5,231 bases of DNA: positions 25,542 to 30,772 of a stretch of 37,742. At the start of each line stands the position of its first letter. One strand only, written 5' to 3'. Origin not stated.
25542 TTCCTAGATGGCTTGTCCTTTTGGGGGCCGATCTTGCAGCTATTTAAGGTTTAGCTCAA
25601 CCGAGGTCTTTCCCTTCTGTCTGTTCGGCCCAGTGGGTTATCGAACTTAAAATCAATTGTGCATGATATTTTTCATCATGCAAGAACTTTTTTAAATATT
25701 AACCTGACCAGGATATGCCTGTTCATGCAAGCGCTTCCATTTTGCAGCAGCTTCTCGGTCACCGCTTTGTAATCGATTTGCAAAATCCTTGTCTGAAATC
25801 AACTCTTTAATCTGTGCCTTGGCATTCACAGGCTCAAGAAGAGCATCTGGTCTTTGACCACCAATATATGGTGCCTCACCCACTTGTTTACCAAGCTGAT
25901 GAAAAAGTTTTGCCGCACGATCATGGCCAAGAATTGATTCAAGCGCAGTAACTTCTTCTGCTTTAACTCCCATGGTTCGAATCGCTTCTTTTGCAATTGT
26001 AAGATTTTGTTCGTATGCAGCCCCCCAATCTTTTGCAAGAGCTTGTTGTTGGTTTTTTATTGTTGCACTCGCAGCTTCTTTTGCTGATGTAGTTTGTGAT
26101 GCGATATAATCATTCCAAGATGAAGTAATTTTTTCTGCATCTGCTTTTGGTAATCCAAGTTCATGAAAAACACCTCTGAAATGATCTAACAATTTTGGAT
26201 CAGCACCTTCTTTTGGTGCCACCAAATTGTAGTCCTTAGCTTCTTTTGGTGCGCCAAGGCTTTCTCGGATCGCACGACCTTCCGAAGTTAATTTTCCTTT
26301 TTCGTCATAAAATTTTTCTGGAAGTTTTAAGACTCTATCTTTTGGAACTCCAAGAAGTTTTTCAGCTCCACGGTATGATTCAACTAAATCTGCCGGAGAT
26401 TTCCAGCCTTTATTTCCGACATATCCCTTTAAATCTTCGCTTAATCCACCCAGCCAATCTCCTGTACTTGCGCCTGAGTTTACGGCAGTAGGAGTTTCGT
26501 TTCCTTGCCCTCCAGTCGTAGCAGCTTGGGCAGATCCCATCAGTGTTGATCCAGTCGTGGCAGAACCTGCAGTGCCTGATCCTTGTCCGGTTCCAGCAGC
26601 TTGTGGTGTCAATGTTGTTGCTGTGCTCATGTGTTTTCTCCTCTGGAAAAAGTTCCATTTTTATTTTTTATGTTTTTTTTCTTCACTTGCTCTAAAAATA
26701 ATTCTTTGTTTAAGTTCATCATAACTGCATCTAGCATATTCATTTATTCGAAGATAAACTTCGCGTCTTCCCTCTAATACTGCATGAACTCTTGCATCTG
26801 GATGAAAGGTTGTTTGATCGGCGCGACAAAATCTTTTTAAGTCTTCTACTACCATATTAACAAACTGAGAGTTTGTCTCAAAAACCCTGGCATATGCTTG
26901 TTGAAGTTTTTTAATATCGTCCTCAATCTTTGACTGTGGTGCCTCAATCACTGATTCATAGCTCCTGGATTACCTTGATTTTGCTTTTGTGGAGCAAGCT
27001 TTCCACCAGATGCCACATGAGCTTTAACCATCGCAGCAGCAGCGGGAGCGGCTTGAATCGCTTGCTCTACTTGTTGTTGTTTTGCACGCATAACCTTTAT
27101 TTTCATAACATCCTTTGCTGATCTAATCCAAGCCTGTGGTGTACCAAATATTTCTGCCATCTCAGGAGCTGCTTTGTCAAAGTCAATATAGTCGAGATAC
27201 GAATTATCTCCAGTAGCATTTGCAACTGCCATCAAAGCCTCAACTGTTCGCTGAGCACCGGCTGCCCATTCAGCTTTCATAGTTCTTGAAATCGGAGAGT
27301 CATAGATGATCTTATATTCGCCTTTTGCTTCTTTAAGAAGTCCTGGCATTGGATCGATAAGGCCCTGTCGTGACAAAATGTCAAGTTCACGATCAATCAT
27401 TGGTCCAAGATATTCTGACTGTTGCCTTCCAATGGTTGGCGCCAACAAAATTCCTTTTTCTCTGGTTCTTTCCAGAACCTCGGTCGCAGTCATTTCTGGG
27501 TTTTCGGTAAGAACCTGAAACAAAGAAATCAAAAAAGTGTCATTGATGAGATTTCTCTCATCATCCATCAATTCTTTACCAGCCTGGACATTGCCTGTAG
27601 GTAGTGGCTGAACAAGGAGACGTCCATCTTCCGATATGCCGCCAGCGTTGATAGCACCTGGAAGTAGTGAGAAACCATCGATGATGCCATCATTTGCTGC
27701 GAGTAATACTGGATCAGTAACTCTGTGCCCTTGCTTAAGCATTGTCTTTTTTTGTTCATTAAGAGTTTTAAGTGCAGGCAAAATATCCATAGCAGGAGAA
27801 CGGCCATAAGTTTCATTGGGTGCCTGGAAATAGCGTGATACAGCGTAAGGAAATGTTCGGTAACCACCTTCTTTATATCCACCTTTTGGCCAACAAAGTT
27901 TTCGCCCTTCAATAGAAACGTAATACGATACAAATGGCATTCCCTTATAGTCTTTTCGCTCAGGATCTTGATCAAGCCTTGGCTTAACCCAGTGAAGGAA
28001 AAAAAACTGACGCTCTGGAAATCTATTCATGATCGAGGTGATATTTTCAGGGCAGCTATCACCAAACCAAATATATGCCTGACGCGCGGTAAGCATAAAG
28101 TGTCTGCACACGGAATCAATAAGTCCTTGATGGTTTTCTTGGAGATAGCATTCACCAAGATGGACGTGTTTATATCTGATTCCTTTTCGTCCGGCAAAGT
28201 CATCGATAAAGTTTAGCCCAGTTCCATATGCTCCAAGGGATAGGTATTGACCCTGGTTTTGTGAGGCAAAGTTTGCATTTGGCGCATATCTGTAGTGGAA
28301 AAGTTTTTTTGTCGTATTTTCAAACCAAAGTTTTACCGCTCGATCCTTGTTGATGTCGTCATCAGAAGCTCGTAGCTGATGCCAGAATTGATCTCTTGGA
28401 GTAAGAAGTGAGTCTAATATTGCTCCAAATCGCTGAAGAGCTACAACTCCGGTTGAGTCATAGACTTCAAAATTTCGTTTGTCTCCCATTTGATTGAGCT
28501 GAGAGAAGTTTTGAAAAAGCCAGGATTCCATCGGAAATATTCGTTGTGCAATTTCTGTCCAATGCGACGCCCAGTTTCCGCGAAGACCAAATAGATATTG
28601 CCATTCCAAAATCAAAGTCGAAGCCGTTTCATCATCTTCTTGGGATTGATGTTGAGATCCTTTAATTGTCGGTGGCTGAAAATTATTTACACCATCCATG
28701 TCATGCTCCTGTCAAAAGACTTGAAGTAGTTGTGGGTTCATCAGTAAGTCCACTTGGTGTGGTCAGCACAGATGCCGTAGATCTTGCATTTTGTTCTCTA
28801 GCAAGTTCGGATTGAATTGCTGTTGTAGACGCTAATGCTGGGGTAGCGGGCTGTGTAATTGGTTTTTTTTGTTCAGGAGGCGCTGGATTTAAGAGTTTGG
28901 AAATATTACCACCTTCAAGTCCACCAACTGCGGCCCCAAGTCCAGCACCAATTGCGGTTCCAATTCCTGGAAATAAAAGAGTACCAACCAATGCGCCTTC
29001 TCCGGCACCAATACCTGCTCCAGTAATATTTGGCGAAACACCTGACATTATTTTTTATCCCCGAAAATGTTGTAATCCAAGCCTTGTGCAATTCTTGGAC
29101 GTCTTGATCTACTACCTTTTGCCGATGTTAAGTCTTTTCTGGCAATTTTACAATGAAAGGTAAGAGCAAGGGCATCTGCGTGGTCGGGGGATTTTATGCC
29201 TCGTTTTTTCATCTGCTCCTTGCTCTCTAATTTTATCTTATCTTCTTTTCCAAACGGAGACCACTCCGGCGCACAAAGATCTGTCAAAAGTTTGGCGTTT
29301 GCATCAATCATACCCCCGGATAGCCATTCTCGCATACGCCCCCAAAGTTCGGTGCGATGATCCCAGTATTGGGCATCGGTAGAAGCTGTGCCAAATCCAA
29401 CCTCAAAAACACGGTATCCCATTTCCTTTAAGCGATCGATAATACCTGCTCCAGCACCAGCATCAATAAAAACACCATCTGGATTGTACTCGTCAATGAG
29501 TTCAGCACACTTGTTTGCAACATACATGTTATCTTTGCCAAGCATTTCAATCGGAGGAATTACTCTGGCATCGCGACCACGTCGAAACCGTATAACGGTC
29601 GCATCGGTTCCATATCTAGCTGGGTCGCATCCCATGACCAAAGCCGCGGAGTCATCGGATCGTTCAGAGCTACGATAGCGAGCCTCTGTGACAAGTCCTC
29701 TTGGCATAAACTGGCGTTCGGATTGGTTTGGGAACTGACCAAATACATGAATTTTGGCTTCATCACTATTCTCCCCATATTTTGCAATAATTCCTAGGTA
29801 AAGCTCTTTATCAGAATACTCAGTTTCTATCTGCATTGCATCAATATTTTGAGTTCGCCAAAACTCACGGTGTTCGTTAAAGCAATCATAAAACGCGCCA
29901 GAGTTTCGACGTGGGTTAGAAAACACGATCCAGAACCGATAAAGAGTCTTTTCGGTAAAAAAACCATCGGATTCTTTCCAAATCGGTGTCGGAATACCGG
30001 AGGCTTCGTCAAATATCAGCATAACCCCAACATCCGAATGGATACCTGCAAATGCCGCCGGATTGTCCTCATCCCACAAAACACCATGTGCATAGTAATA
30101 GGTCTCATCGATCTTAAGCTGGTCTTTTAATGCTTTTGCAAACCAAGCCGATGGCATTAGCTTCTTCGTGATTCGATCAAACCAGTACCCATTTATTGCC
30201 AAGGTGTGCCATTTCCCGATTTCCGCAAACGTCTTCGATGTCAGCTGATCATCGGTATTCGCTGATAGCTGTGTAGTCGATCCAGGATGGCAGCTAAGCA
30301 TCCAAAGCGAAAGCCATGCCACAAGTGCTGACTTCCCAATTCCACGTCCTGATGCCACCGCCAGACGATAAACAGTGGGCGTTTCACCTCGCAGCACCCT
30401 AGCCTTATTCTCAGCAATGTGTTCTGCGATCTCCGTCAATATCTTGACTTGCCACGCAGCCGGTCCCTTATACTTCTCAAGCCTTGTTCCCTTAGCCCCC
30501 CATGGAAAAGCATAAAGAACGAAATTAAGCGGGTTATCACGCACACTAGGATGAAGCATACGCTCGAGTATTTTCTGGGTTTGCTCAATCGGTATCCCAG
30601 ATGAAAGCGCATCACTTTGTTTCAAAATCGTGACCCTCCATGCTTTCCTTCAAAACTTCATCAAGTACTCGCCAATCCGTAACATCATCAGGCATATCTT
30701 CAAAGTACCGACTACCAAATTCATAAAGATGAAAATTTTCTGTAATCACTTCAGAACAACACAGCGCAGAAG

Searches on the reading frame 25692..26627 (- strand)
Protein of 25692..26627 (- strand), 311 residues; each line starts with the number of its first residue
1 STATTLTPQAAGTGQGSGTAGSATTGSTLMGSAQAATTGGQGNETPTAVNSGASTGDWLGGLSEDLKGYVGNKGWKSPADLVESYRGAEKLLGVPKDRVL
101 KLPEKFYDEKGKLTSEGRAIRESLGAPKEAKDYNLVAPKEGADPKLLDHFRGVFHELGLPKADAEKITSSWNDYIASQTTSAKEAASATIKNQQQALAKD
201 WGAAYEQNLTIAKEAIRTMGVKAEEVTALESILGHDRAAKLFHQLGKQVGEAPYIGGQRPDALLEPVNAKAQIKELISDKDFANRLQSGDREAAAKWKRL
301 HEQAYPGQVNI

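Call 61: search_protein_families(library=phrogs, proteins=[window:25692-26627:-], max_evalue=0.00001)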
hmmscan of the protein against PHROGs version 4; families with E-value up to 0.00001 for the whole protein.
window:25692-26627:- (311 aa): 3 families
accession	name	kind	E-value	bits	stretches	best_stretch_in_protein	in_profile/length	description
phrog_3742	-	unknown function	1.4e-38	134.5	1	24-285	17-266/287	-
phrog_18242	-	other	3.1e-12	48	1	128-299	60-228/238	protease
phrog_458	-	other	1.1e-07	33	1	124-259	86-229/246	protease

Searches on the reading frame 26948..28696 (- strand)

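Call 61: search_protein_families(library=phrogs, proteins=[window:26948-28696:-], max_evalue=0.00001)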
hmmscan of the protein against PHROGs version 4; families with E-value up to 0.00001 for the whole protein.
window:26948-28696:- (582 aa): 4 families
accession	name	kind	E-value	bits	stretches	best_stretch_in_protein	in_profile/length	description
phrog_332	-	connector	6.6e-121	405.4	1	19-569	5-548/560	head-tail adaptor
phrog_21643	-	unknown function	2.3e-33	116.5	1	312-574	4-259/268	-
phrog_21528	-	unknown function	5.7e-31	108.7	1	37-246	15-222/224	-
phrog_449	-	connector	4.4e-10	39.6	1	25-557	5-508/520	head-tail adaptor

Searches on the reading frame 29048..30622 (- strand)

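Call 61: search_protein_families(library=phrogs, proteins=[window:29048-30622:-], max_evalue=0.00001)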
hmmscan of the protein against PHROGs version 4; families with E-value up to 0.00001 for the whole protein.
window:29048-30622:- (524 aa): 2 families
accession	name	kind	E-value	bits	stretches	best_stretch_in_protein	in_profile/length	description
phrog_2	-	head and packaging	1.2e-39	137.7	1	55-507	267-605/807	terminase large subunit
phrog_5902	-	unknown function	4.8e-39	135.6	1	36-357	17-313/359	-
